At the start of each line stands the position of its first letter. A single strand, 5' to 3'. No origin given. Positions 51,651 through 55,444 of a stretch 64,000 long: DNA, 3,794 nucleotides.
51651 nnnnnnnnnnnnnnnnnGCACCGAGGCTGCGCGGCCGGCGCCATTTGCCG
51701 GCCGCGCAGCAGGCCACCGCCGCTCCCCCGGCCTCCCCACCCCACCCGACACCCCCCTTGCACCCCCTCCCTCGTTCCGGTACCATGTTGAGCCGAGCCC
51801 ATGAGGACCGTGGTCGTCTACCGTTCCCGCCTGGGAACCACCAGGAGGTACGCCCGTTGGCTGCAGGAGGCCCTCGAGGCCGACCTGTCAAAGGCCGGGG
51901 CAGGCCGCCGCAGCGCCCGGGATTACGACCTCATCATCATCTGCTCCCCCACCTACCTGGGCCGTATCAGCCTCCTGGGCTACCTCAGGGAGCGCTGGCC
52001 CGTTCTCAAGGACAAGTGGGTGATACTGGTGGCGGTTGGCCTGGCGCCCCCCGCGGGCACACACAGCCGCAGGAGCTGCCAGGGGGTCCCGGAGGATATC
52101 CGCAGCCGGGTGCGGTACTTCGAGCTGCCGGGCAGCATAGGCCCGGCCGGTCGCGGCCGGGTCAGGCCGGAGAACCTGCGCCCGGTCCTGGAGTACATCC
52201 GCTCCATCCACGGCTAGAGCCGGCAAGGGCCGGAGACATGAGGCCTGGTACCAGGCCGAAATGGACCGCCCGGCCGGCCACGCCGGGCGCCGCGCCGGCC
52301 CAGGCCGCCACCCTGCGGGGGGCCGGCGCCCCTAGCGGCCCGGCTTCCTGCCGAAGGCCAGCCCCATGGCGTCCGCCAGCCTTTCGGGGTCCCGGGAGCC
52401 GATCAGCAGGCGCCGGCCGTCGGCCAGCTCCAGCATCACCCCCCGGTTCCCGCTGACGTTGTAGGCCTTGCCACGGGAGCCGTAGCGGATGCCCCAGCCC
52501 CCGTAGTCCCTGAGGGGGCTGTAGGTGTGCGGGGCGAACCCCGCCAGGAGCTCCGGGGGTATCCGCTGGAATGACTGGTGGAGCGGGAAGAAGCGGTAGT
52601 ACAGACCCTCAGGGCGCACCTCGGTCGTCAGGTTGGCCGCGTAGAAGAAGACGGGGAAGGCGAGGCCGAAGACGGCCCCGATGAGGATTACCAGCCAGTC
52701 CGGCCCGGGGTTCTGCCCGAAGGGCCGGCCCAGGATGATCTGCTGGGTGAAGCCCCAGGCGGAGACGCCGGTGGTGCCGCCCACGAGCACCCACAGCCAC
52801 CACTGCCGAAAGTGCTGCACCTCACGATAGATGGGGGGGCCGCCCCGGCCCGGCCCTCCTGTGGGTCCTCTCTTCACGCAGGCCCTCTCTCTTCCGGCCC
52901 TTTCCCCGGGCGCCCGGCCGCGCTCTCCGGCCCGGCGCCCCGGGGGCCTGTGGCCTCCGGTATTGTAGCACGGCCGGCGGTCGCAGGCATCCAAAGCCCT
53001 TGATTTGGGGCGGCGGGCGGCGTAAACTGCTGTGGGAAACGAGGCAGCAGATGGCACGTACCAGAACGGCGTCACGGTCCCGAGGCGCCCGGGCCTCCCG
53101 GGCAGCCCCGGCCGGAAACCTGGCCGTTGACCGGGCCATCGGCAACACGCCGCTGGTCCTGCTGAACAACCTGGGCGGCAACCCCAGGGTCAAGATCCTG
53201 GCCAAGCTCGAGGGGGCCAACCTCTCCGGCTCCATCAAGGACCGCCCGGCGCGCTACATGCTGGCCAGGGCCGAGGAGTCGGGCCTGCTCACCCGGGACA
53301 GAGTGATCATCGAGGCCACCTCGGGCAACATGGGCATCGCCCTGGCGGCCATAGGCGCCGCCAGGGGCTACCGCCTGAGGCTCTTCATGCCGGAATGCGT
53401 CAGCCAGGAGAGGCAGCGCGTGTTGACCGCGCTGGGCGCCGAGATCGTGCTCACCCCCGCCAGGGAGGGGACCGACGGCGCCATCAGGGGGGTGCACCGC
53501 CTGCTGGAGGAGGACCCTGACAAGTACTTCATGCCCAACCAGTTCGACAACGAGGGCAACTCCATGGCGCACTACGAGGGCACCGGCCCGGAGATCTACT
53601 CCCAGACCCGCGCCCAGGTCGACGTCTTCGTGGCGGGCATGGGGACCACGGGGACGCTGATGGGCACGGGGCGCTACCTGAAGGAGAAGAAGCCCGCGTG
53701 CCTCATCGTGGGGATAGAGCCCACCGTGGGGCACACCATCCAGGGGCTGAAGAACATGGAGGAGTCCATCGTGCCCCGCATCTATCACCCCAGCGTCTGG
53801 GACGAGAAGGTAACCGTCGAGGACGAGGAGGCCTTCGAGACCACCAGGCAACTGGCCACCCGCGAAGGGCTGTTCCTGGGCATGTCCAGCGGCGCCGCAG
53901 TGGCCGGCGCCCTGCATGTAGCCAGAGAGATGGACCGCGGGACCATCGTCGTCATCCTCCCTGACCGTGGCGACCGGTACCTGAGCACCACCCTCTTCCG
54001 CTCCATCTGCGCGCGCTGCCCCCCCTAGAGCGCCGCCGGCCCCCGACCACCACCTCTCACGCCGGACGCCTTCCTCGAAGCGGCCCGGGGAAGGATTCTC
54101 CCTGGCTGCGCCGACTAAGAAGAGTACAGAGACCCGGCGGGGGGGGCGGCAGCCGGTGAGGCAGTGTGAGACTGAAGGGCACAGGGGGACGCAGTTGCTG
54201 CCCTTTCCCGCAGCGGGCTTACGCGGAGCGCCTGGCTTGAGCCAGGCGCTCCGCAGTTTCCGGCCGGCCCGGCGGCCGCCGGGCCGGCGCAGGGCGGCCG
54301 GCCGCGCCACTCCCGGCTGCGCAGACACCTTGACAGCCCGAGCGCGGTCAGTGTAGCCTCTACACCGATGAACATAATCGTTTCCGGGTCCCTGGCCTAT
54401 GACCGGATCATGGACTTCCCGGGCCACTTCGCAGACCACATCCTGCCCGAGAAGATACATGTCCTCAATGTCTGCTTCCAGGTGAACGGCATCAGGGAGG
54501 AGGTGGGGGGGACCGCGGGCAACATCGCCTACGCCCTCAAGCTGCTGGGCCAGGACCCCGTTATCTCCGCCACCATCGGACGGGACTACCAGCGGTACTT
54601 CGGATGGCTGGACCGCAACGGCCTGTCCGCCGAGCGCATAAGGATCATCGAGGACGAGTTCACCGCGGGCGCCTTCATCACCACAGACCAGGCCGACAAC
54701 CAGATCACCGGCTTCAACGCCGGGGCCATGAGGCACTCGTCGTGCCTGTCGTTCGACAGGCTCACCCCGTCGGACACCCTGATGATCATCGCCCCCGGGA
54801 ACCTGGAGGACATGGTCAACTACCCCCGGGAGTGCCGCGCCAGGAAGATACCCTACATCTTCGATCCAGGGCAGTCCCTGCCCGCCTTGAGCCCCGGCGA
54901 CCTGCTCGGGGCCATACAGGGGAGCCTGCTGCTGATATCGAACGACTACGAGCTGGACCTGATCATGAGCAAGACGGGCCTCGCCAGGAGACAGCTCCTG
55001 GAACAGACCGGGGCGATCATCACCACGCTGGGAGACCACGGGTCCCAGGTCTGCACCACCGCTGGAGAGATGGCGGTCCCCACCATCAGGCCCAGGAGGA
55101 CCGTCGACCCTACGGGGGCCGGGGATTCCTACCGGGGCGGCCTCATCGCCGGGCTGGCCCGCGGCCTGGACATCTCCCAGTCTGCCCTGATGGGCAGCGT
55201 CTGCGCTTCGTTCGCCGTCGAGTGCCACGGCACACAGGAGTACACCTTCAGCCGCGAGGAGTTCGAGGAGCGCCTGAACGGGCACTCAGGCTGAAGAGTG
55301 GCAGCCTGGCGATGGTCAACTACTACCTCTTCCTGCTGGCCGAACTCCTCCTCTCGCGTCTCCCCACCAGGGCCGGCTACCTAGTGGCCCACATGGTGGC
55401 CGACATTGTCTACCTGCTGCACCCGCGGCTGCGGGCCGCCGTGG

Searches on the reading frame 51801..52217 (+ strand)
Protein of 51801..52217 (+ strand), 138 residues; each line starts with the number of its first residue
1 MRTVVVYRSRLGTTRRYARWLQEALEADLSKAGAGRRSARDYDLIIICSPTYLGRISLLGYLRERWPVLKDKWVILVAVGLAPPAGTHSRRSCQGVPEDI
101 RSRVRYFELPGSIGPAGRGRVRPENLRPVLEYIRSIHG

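Call 11: search_protein_families(library=pfam, proteins=[window:51801-52217:+], max_evalue=0.001)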
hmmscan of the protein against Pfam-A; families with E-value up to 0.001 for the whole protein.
window:51801-52217:+ (138 aa): 1 family
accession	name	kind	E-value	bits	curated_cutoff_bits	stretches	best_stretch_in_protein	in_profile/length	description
PF12724.12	Flavodoxin_5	-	5.5e-12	46.6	27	1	4-105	1-109/145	Flavodoxin domain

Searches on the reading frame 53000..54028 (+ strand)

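Call 47: search_protein_families(library=pfam, proteins=[window:53000-54028:+], max_evalue=0.001)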
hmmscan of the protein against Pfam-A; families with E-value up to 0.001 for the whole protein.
window:53000-54028:+ (342 aa): 1 family
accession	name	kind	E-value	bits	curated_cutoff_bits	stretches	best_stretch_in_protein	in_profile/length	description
PF00291.31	PALP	-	9.7e-73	245.5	35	1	44-322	2-295/295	Pyridoxal-phosphate dependent enzyme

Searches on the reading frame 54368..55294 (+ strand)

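Call 47: search_protein_families(library=pfam, proteins=[window:54368-55294:+], max_evalue=0.001)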
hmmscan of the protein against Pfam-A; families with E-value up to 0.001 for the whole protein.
window:54368-55294:+ (308 aa): 1 family
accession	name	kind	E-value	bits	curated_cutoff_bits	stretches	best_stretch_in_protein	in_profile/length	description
PF00294.29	PfkB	-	8.8e-37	127.5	25.8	1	35-291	25-297/302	pfkB family carbohydrate kinase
